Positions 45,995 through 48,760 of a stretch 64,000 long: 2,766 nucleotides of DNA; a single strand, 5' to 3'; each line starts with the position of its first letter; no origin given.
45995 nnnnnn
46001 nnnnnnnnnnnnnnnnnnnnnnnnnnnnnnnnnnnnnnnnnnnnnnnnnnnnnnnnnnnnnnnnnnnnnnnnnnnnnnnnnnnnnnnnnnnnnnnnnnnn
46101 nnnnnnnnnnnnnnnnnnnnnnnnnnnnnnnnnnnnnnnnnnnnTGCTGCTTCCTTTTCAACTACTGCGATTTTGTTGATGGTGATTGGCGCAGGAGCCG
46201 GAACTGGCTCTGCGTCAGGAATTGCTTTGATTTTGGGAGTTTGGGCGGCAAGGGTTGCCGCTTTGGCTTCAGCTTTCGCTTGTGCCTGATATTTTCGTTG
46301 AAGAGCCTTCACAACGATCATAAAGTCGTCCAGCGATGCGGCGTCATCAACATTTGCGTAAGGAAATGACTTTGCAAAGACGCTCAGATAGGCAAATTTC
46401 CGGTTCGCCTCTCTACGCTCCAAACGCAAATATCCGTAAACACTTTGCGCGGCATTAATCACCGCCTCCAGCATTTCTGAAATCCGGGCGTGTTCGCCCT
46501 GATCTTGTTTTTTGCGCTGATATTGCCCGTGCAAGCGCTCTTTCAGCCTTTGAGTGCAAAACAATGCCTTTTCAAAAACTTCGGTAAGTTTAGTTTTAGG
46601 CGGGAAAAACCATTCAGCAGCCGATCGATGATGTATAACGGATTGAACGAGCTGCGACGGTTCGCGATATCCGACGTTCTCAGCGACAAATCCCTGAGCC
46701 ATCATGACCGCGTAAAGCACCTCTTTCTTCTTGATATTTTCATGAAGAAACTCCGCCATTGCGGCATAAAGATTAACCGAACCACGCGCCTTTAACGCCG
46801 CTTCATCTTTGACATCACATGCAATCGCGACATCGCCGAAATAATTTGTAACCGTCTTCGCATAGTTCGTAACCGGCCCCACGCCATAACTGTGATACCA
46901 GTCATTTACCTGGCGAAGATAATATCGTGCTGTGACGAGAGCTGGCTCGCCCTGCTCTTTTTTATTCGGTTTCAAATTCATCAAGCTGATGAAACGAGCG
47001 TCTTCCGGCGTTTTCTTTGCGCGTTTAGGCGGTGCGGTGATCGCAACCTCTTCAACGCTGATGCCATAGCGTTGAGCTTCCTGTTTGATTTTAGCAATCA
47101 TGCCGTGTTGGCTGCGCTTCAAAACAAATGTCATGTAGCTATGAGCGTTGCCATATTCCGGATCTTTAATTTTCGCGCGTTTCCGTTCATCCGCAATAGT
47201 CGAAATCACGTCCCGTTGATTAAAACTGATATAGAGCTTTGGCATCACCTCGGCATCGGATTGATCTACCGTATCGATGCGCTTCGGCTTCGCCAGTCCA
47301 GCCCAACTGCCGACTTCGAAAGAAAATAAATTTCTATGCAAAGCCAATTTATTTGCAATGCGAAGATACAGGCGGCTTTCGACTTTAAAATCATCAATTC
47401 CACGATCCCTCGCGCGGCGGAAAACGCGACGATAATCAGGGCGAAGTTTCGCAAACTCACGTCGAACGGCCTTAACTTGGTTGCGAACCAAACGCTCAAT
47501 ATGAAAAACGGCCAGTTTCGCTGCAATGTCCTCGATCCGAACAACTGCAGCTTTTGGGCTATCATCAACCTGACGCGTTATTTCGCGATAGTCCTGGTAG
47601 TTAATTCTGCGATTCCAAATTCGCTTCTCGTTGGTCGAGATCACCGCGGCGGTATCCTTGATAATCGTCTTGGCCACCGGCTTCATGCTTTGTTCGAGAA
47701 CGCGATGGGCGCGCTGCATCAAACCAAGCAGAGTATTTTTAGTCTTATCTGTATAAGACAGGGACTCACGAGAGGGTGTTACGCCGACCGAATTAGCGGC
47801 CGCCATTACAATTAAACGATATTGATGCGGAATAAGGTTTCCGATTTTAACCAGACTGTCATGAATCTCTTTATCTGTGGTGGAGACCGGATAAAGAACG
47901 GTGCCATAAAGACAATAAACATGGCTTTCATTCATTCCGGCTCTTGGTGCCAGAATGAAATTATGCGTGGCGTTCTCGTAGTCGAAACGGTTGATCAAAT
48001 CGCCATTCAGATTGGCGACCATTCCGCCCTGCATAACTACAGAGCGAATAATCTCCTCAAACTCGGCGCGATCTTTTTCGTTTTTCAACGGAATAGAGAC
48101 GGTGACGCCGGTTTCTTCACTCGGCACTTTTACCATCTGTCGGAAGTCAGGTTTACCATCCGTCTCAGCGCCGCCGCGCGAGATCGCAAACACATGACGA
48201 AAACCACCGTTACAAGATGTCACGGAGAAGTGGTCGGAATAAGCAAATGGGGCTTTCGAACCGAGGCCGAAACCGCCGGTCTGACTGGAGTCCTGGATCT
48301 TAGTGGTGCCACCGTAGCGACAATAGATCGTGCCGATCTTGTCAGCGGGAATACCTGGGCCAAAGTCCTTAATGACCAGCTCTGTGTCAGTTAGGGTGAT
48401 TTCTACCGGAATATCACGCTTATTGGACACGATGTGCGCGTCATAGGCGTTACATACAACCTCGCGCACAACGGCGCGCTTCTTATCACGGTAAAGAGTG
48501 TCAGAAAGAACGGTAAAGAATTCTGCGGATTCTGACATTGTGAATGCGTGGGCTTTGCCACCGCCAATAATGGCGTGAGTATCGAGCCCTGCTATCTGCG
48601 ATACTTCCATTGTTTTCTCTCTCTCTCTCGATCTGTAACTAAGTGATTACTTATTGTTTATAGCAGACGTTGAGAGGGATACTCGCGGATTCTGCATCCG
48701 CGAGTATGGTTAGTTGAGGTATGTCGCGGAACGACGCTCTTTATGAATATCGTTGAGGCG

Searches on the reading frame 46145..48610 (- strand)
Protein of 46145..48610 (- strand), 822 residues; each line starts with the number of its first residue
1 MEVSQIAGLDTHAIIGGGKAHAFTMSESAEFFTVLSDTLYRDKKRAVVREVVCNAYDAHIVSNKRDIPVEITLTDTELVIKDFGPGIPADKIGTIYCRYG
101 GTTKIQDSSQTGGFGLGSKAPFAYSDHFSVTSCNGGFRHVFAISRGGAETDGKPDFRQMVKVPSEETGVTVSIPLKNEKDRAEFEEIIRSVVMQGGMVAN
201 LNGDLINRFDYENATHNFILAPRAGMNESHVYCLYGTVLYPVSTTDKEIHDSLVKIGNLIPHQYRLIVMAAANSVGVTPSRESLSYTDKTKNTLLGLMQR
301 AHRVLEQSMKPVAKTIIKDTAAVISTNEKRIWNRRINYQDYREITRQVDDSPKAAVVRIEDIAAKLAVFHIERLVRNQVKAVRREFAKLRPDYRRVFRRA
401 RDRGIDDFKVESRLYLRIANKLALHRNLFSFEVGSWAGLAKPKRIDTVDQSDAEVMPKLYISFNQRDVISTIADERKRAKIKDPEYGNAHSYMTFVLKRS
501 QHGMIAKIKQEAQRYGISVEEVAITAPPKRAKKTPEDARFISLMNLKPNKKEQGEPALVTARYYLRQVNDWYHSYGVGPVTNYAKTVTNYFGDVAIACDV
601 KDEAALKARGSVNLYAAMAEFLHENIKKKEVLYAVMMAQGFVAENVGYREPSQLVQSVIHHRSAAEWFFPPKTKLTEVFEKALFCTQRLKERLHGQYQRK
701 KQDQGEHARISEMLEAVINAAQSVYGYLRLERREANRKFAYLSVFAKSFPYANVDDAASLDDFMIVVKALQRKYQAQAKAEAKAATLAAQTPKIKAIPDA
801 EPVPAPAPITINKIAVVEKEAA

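Call 56: search_protein_families(library=phrogs, proteins=[window:46145-48610:-], max_evalue=0.00001)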
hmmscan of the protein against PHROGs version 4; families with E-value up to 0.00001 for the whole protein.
window:46145-48610:- (822 aa): 8 families
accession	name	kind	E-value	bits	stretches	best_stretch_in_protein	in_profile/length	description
phrog_2979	-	lysis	3.7e-125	420.5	1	1-716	1-789/846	RIIA lysis inhibitor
phrog_612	-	lysis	6.5e-68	231.5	1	14-327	10-322/725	RIIA lysis inhibitor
phrog_3661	-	lysis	8.4e-29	101.7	2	95-312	175-399/917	RIIA lysis inhibitor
phrog_609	-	lysis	1.7e-25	90.2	1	15-336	16-326/1055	RIIB lysis inhibitor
phrog_30832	-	lysis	4.4e-25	89.4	1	17-303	16-310/735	RIIA lysis inhibitor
phrog_38678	-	lysis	2e-17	63.7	1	33-201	39-211/805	RIIA lysis inhibitor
phrog_24904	-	lysis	5.9e-11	42.6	1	21-203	20-200/695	RIIA lysis inhibitor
phrog_543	-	DNA, RNA and nucleotide metabolism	1.1e-07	31.6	1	40-172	66-207/661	DNA topoisomerase II large subunit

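Call 57: search_dna_similar(query=window:46145-48610:-, collection=phages, mode=protein, max_rows=15)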
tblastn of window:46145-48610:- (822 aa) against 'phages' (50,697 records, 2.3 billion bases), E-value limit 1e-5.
Records with a match: 2912; places in all: 2921; records where one place covers at least 80% of the query: 3.
Best place of each record, by identity: <60% 2912.
By first word of the organism name: Escherichia 931; Klebsiella 375; Salmonella 288; Vibrio 171; Pseudomonas 118; Shigella 118; Streptomyces 93; Aeromonas 78; Acinetobacter 73; Erwinia 64; and 74 more.
By host as written in the record: - 378; Escherichia coli 367; Klebsiella pneumoniae 130; Escherichia coli O157:H7 54; Pseudomonas aeruginosa 42; Escherichia coli K-12 MG1655 40; Salmonella enterica 38; Streptomyces griseus ATCC 10137 32; and 685 more.
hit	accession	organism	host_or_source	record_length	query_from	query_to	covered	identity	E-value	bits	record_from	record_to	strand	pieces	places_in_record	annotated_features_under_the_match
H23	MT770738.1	Rhizobium phage B1VFA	Rhizobium leguminosarum VF39SM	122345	1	772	94%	38.6%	4e-129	432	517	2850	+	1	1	hypothetical protein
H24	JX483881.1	Rhizobium phage RHEph10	Rhizobium etli CFN42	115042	1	772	94%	34.6%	1e-109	375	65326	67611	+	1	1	putative rIIA-like protein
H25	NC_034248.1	Rhizobium phage RHEph10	Rhizobium etli CFN42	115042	1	772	94%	34.6%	1e-109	375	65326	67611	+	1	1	RIIA lysis inhibitor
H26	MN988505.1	Rhizobium phage RHph_N1_10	Rhizobium phaseoli N1_10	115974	1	486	59%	40.9%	2e-104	360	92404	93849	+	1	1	rIIA protector from prophage-induced early lysis protein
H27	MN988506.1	Rhizobium phage RHph_N1_15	Rhizobium phaseoli N1_15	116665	1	486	59%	40.9%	2e-104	360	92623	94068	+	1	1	rIIA protector from prophage-induced early lysis protein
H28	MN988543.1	Rhizobium phage RHph_N2_6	Rhizobium phaseoli N2_6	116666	1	486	59%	40.9%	2e-104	360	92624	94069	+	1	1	rIIA protector from prophage-induced early lysis protein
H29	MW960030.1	Rhizobium phage RHph_X66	R. phaseoli sv. phaseoli INC 2-5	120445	1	318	39%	59.0%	4e-118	400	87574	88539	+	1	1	rIIA protector from prophage-induced early lysis protein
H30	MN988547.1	Rhizobium phage RHph_Y2_11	Rhizobium etli Y2_11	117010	1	331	40%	50.3%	3e-100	347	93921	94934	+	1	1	rIIA protector from prophage-induced early lysis protein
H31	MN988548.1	Rhizobium phage RHph_Y2_17_1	Rhizobium etli Y2_17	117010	1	331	40%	50.3%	3e-100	347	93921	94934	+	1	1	rIIA protector from prophage-induced early lysis protein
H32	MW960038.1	Rhizobium phage RHph_X3_15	Sinorhizobium americanum X3_15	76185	1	369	45%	41.6%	3e-78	283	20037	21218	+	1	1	rIIA protector from prophage-induced early lysis protein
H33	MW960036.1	Rhizobium phage RHph_X2_28B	Sinorhizobium americanum X2_28B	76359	1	369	45%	41.6%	3e-78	283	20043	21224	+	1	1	rIIA protector from prophage-induced early lysis protein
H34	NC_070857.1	Rhizobium phage RHph_X2_28B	Sinorhizobium americanum X2_28B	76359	1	369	45%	41.6%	3e-78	283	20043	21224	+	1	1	RIIA lysis inhibitor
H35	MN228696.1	Sinorhizobium phage ort11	Sinorhizobium meliloti Ort11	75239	1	332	40%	44.5%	5e-78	282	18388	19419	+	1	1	rIIA lysis inhibitor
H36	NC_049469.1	Sinorhizobium phage ort11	Sinorhizobium meliloti Ort11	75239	1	332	40%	44.5%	5e-78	282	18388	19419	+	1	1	RIIA lysis inhibitor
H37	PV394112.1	Ochrobactrum phage ZX86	Ochrobactrum sp.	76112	1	344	42%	41.3%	4e-72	264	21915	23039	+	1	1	RIIA lysis inhibitor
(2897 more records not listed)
